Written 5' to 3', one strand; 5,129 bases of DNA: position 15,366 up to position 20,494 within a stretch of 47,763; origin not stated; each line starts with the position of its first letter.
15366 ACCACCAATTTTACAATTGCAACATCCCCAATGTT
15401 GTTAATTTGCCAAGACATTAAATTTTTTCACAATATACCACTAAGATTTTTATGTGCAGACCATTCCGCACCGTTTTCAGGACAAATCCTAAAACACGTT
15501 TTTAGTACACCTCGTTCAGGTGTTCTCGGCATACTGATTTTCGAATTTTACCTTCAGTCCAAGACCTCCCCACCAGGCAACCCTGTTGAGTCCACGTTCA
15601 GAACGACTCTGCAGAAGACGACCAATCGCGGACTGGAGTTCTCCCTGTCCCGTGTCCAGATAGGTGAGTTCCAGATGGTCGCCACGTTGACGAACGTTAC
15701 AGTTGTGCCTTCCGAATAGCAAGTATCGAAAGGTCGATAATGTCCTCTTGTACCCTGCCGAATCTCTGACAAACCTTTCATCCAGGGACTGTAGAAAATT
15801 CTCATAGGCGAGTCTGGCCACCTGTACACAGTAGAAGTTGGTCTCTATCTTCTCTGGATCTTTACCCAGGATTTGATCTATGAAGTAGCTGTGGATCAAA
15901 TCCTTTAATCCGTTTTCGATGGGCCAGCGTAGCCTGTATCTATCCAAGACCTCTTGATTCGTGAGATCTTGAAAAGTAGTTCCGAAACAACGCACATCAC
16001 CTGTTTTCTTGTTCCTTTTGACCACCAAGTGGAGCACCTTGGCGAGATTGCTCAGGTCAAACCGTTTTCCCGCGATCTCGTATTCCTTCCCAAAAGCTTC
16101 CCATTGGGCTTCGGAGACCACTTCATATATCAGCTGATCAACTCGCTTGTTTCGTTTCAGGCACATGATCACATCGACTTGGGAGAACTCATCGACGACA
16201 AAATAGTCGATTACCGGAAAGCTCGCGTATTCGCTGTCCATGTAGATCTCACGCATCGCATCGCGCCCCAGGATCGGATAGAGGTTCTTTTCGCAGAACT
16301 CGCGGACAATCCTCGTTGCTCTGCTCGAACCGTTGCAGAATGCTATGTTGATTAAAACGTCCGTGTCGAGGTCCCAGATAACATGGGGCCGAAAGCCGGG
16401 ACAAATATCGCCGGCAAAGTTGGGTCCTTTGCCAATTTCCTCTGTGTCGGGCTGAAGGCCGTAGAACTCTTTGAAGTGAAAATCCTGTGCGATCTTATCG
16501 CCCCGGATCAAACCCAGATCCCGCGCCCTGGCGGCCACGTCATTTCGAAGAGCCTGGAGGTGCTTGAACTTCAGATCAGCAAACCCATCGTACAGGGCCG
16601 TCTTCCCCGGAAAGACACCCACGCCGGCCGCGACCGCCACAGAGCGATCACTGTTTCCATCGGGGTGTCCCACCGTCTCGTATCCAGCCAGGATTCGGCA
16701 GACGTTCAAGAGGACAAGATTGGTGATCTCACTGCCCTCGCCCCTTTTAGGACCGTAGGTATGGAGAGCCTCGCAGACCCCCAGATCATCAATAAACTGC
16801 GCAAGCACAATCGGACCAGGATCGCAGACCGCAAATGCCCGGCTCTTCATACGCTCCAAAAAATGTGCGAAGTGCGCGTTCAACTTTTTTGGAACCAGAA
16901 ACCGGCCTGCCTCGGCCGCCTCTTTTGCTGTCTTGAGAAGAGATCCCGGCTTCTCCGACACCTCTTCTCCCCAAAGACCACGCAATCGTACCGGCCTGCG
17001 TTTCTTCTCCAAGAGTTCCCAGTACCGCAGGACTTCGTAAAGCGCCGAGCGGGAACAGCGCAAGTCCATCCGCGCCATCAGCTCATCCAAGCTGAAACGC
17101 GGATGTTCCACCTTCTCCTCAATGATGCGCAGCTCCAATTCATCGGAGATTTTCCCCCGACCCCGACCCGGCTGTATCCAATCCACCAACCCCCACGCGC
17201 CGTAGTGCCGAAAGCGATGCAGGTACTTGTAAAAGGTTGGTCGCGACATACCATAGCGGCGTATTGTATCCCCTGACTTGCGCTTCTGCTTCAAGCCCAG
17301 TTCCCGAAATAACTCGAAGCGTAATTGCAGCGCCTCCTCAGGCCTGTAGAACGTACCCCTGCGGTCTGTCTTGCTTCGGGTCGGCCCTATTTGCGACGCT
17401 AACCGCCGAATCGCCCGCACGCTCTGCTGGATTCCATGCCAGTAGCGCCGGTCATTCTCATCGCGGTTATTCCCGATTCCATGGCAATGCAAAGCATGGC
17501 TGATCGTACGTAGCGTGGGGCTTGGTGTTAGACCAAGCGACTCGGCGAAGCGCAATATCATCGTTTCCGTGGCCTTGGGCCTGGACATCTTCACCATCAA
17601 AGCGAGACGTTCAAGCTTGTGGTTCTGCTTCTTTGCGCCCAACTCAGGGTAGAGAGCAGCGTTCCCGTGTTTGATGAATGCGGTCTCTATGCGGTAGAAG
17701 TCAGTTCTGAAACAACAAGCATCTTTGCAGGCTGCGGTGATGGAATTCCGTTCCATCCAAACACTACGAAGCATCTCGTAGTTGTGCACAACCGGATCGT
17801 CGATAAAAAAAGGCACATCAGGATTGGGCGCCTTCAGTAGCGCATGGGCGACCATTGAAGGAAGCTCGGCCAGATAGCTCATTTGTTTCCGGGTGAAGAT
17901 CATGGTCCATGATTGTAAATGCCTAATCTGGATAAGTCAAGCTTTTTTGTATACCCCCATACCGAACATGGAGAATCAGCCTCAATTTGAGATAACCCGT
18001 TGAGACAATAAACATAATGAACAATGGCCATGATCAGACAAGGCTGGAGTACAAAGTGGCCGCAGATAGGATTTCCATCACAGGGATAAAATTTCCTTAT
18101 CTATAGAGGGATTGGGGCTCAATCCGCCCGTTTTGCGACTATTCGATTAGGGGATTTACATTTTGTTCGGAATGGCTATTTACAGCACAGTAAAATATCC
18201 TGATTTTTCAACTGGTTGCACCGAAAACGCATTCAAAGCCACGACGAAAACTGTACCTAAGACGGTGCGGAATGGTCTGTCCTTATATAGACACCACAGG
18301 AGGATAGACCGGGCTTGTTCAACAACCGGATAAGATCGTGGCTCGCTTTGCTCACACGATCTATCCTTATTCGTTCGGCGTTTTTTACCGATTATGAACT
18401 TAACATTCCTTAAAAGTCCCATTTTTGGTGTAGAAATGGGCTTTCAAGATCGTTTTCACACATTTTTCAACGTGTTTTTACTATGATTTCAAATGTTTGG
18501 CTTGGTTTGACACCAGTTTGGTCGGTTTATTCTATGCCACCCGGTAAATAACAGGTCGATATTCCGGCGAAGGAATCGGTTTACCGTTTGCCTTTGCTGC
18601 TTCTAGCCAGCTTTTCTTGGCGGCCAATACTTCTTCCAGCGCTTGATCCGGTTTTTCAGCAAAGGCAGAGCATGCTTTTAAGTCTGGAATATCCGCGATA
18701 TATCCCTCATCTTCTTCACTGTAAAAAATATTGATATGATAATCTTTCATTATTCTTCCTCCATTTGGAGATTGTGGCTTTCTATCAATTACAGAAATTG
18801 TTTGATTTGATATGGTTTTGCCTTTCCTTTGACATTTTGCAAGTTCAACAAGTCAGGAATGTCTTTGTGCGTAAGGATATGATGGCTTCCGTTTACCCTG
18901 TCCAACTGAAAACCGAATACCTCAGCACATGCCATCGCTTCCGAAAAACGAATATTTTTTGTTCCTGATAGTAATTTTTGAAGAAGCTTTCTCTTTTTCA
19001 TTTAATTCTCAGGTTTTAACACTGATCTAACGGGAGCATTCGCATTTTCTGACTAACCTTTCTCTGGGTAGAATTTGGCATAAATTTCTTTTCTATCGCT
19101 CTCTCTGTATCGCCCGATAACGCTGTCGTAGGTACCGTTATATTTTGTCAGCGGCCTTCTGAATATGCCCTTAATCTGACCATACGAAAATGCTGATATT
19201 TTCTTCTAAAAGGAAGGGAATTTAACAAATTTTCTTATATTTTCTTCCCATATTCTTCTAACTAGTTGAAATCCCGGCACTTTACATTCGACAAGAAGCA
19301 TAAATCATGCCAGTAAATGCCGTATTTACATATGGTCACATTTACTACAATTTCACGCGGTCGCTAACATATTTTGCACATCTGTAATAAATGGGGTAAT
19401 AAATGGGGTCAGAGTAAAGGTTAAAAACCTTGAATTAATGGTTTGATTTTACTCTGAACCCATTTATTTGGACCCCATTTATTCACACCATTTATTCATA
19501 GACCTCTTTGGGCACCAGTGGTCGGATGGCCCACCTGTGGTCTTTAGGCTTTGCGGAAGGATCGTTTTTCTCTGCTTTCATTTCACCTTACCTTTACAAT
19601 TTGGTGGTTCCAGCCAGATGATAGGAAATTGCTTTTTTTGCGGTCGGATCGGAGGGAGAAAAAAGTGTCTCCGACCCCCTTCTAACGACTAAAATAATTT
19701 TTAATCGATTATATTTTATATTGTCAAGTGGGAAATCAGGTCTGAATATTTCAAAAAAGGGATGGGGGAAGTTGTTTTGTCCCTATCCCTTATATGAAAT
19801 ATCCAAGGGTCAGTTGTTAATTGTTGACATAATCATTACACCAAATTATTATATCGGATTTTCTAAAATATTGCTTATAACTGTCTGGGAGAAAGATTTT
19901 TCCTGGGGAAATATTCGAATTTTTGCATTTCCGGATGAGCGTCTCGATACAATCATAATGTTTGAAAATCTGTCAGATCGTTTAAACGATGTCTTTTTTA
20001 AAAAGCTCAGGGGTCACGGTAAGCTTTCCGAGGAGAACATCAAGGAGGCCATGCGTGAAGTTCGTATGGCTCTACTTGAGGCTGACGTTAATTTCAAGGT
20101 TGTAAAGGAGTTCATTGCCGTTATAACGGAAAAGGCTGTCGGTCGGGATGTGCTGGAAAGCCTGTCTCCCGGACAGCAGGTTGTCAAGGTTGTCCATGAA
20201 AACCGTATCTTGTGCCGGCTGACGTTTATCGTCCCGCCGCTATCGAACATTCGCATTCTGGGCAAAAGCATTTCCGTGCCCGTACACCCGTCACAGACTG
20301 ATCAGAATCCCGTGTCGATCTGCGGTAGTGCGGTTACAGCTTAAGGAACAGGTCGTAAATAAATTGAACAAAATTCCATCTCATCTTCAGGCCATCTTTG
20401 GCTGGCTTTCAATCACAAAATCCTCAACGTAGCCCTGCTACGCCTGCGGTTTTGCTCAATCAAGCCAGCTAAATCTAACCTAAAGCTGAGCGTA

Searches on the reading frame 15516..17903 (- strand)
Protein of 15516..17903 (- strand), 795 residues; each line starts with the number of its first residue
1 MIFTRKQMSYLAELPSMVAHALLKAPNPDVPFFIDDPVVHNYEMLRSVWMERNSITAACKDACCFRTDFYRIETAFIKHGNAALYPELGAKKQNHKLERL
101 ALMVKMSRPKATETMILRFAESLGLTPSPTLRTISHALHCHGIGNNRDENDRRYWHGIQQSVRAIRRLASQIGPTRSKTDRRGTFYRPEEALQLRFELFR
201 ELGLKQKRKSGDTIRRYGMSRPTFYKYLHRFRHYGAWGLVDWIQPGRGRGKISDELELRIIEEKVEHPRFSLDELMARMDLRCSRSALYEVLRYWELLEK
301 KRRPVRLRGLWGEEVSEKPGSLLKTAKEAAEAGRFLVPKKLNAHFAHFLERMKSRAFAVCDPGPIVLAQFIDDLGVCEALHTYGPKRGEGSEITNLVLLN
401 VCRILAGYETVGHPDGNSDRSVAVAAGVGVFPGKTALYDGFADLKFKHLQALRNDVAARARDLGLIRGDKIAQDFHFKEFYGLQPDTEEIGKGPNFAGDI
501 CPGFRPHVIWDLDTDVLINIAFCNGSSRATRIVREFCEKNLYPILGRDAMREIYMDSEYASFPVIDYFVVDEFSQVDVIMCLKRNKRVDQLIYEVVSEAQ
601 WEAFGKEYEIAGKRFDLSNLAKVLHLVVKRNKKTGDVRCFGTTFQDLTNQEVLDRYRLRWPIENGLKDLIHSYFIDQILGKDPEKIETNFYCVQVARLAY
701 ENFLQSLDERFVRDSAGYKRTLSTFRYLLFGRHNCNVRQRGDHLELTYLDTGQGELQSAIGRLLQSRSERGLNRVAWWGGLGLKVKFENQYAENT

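Call 24: search_protein_families(library=pfam, max_evalue=0.001, proteins=[window:15516-17903:-])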
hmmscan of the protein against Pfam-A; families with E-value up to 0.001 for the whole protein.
window:15516-17903:- (795 aa): 4 families
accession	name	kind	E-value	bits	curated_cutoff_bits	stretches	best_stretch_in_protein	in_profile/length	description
PF01609.27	DDE_Tnp_1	-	3.1e-08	34.1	23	1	493-693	26-194/200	Transposase DDE domain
PF13565.12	HTH_32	-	1.1e-07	32.7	33.7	1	223-292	1-73/73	Homeodomain-like domain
PF13551.12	HTH_29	-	5e-07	30.2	28.1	1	215-256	20-62/64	Winged helix-turn helix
PF13518.12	HTH_28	-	3.1e-05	24.4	25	1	209-249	14-52/52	Helix-turn-helix domain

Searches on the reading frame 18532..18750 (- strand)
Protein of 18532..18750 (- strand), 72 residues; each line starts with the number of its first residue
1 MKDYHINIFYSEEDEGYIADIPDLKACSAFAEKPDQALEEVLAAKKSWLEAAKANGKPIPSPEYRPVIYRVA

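Call 74: search_protein_families(library=pfam, max_evalue=0.01, proteins=[window:18532-18750:-])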
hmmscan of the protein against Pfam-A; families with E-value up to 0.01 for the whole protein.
window:18532-18750:- (72 aa): 2 families
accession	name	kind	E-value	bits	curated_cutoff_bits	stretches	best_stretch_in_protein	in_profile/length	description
PF15919.11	HicB_lk_antitox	-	0.00018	22.1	27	1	4-63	1-59/123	HicB_like antitoxin of bacterial toxin-antitoxin system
PF21748.3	UPF0150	-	0.0029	17.9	27.3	1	12-60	16-64/64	UPF0150-like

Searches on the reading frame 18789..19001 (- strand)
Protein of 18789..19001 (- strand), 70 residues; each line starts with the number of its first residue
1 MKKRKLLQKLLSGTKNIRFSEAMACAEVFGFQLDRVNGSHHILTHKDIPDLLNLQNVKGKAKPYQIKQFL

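Call 74: search_protein_families(library=pfam, max_evalue=0.01, proteins=[window:18789-19001:-])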
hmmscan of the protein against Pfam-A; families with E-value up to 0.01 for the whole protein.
window:18789-19001:- (70 aa): 1 family
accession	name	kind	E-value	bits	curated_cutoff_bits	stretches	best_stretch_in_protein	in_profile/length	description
PF07927.17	HicA_toxin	-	2.8e-06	27.8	27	1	21-69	3-52/58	HicA toxin of bacterial toxin-antitoxin,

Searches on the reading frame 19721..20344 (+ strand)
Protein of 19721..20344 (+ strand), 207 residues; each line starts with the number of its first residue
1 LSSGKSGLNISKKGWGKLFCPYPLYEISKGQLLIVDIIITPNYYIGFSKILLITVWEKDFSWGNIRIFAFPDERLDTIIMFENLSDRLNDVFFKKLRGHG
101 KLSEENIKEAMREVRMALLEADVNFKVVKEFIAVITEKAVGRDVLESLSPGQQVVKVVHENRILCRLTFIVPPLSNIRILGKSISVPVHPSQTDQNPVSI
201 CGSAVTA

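Call 74: search_protein_families(library=pfam, max_evalue=0.01, proteins=[window:19721-20344:+])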
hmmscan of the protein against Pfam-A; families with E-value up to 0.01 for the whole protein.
window:19721-20344:+ (207 aa): 1 family
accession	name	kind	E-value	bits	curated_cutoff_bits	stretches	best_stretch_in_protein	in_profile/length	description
PF02881.24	SRP54_N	-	2.7e-22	79.2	22.4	1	84-160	1-73/75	SRP54-type protein, helical bundle domain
